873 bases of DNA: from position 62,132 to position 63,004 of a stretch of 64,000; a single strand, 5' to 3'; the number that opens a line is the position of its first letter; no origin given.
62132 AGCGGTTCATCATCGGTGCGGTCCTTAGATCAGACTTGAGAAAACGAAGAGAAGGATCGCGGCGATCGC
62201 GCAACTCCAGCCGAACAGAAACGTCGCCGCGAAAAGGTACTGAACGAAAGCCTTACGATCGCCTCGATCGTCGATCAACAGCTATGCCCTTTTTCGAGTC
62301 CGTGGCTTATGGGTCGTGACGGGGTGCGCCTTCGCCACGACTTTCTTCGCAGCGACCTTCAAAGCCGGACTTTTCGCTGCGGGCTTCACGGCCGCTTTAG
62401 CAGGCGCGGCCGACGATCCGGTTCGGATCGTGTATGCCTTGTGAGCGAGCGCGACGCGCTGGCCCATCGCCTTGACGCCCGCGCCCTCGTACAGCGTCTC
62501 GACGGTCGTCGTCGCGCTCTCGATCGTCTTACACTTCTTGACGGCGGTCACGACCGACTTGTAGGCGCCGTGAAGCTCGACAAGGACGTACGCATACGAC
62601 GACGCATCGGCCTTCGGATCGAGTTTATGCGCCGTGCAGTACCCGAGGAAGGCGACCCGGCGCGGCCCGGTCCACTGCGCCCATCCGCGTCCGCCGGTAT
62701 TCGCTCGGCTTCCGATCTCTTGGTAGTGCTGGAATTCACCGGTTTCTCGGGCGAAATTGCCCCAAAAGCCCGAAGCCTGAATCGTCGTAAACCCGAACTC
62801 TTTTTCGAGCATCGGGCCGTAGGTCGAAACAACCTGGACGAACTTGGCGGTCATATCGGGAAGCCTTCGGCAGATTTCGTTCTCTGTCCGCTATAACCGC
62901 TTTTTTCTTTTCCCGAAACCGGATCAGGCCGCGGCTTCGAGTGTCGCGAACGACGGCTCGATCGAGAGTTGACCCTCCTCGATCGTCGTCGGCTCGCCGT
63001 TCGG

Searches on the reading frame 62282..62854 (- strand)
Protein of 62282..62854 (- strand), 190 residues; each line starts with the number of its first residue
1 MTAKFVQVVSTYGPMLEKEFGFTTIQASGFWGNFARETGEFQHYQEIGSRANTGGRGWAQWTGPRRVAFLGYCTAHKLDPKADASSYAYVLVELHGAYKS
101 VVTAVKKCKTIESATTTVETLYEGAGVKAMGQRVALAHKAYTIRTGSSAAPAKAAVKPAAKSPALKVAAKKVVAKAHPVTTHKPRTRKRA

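Call 108: search_protein_families(library=pfam, max_evalue=0.01, proteins=[window:62282-62854:-])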
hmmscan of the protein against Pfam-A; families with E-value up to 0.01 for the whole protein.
window:62282-62854:- (190 aa): 1 family
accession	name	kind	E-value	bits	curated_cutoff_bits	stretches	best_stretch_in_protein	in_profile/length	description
PF18013.6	Phage_lysozyme2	-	1.4e-19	71.1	28.2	1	18-142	12-138/140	Phage tail lysozyme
